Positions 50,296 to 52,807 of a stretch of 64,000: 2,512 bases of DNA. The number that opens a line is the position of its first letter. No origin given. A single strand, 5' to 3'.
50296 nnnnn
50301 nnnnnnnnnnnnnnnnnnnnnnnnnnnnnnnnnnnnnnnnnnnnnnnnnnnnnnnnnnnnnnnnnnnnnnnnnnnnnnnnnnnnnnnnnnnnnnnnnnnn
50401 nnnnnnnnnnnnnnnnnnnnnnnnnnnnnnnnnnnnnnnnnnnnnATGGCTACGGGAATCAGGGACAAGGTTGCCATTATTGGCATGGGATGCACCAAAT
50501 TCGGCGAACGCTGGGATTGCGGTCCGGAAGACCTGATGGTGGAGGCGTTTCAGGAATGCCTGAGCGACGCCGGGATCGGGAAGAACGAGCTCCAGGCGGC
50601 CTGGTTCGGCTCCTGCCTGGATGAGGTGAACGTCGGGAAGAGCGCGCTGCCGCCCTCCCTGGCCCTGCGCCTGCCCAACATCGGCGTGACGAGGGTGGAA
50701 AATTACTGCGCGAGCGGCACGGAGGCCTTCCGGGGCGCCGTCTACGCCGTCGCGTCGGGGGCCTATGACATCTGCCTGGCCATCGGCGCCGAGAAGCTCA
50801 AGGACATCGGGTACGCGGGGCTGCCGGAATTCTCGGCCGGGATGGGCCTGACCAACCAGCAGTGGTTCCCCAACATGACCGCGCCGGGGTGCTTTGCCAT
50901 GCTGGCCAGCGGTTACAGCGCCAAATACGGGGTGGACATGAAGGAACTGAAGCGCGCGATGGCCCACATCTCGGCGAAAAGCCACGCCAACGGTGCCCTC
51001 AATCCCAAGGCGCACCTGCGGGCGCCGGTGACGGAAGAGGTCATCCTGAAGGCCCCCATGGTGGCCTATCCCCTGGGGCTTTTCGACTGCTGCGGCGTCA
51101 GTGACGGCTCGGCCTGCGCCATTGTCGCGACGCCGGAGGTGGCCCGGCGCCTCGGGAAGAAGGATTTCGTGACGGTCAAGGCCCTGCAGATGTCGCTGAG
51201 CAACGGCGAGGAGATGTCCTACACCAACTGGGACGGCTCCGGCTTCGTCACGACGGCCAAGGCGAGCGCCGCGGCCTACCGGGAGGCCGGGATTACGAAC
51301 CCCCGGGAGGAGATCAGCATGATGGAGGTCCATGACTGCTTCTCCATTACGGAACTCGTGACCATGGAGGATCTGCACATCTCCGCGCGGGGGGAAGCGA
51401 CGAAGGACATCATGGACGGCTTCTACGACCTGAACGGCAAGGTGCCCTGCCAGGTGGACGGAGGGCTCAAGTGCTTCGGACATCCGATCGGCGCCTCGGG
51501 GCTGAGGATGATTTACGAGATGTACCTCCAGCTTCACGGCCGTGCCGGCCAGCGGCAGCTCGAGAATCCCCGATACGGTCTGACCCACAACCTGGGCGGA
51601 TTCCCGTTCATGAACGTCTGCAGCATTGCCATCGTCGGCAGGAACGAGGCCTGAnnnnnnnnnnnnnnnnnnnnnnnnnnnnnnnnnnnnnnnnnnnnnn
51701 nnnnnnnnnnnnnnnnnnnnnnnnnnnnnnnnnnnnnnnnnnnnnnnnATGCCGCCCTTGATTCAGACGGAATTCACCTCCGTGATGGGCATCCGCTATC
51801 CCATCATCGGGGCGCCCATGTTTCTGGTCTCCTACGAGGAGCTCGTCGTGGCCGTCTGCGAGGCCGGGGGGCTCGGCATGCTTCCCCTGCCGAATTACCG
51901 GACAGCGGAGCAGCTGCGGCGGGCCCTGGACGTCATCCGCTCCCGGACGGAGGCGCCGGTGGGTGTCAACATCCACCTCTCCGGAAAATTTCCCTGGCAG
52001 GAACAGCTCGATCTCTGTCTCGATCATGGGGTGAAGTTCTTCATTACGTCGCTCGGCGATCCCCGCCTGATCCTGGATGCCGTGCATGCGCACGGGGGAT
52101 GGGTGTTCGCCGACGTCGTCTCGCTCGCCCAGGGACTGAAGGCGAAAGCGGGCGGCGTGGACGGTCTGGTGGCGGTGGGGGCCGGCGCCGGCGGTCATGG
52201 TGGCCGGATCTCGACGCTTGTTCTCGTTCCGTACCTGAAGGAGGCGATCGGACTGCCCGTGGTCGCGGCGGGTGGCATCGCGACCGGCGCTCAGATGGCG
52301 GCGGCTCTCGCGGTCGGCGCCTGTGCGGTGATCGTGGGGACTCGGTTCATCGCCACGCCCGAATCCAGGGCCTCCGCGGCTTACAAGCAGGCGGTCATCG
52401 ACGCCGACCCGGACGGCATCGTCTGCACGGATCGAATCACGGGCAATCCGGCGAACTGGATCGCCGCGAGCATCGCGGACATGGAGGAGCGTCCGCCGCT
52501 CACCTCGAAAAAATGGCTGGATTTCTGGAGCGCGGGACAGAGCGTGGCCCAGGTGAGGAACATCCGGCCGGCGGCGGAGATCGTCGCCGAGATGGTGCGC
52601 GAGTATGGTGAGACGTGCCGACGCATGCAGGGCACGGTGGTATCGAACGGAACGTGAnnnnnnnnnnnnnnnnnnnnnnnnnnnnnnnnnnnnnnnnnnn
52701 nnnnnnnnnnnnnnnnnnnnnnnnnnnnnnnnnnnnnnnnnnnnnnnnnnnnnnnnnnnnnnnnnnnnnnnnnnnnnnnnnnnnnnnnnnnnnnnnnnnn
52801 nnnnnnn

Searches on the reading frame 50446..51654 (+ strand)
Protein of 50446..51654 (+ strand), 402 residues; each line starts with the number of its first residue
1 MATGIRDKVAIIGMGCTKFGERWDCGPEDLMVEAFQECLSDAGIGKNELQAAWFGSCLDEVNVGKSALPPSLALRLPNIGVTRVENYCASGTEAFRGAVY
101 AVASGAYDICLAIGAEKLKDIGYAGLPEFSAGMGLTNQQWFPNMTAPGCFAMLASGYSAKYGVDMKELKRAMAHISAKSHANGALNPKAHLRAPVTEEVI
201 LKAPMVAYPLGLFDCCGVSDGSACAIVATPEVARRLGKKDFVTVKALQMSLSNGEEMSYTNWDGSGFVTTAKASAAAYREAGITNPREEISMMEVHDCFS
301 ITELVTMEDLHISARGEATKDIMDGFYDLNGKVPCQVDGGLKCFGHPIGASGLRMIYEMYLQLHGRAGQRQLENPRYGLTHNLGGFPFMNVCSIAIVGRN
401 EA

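Call 29: search_protein_families(library=ncbifam, proteins=[window:50446-51654:+], max_evalue=0.00001)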
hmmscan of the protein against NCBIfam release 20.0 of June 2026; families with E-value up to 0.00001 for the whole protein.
window:50446-51654:+ (402 aa): 35 families (the best 25 are shown)
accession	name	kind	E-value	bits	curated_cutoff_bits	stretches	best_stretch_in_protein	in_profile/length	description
NF004810.0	PRK06157.1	equivalog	3.3e-207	688.4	403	1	1-401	1-399/400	acetyl-CoA acetyltransferase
NF004720.0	PRK06064.1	subfamily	1.2e-94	317.3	420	1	8-391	3-381/389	thiolase domain-containing protein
NF053570.1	AcCoTHIOL_METTL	equivalog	3.2e-74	250.1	600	1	8-386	3-372/385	acetyl-CoA acetyltransferase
NF009228.0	PRK12578.1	subfamily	6.1e-74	249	485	1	7-387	3-377/387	thiolase domain-containing protein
NF005704.0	PRK07516.1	subfamily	1.4e-69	235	412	1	8-394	3-384/389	thiolase domain-containing protein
NF006102.0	PRK08256.1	subfamily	7.8e-62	209.6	436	1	7-384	3-380/394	lipid-transfer protein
NF004715.0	PRK06059.1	equivalog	3.9e-50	171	424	1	7-386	4-389/399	lipid-transfer protein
NF004936.0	PRK06289.1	equivalog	3.5e-49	167.7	375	1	7-391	3-397/405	acetyl-CoA acetyltransferase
NF006180.0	PRK08313.1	subfamily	4.5e-48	164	514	1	7-398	4-383/389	thiolase domain-containing protein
NF004721.0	PRK06065.1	equivalog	4.6e-47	160.7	455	1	5-377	8-372/393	thiolase domain-containing protein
NF004982.0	PRK06365.1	equivalog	7.4e-46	157.1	695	2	8-245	17-251/430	thiolase domain-containing protein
NF053628.1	BnzsclthlBbsBGT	equivalog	5.1e-43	147.3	750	1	7-385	5-370/389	benzoylsuccinyl-CoA thiolase subunit BbsB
NF004811.0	PRK06158.1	subfamily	1e-38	133.3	421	1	4-386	5-369/384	acetyl-CoA acetyltransferase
NF006010.0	PRK08142.1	subfamily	2.4e-37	128.7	462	1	28-386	26-373/388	thiolase domain-containing protein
NF004722.0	PRK06066.1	equivalog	3.5e-34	118.4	516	1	93-389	90-376/385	thiolase domain-containing protein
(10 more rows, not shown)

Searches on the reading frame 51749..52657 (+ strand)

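Call 10: search_protein_families(library=pfam, proteins=[window:51749-52657:+])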
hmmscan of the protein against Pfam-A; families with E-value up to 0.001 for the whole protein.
window:51749-52657:+ (302 aa): 5 families
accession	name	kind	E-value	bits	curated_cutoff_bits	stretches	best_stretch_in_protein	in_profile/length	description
PF03060.21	NMO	-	2.1e-44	152.7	28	2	82-271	101-293/331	Nitronate monooxygenase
PF00478.31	IMPDH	-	3.6e-11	43.1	25.6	1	5-213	23-252/345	IMP dehydrogenase / GMP reductase domain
PF04131.20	NanE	-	7.2e-05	22.5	27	1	108-199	84-175/192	Putative N-acetylmannosamine-6-phosphate epimerase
PF01070.24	FMN_dh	-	0.00023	20.7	24.9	1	130-201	233-306/350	FMN-dependent dehydrogenase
PF00977.27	His_biosynth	-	0.0005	20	23.6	1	150-212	55-117/228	Histidine biosynthesis protein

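Call 29: search_protein_families(library=ncbifam, proteins=[window:51749-52657:+], max_evalue=0.00001)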
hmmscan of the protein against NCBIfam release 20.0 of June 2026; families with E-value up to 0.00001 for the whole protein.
window:51749-52657:+ (302 aa): 4 families
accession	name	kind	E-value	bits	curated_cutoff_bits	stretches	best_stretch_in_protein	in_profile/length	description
TIGR03151.1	enACPred_II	equivalog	3.5e-50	171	453.1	1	7-242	2-235/307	enoyl-[acyl-carrier-protein] reductase FabK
TIGR01302.1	IMP_dehydrog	equivalog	4.6e-09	35.7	481.5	0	158-214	317-373/450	IMP dehydrogenase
NF002231.0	PRK01130.1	subfamily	4.9e-08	32.3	189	1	108-207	118-219/230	putative N-acetylmannosamine-6-phosphate 2-epimerase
TIGR02814.1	pfaD_fam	subfamily_domain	8e-06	24.9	449.25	0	6-97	8-103/444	PfaD family polyunsaturated fatty acid/polyketide biosynthesis protein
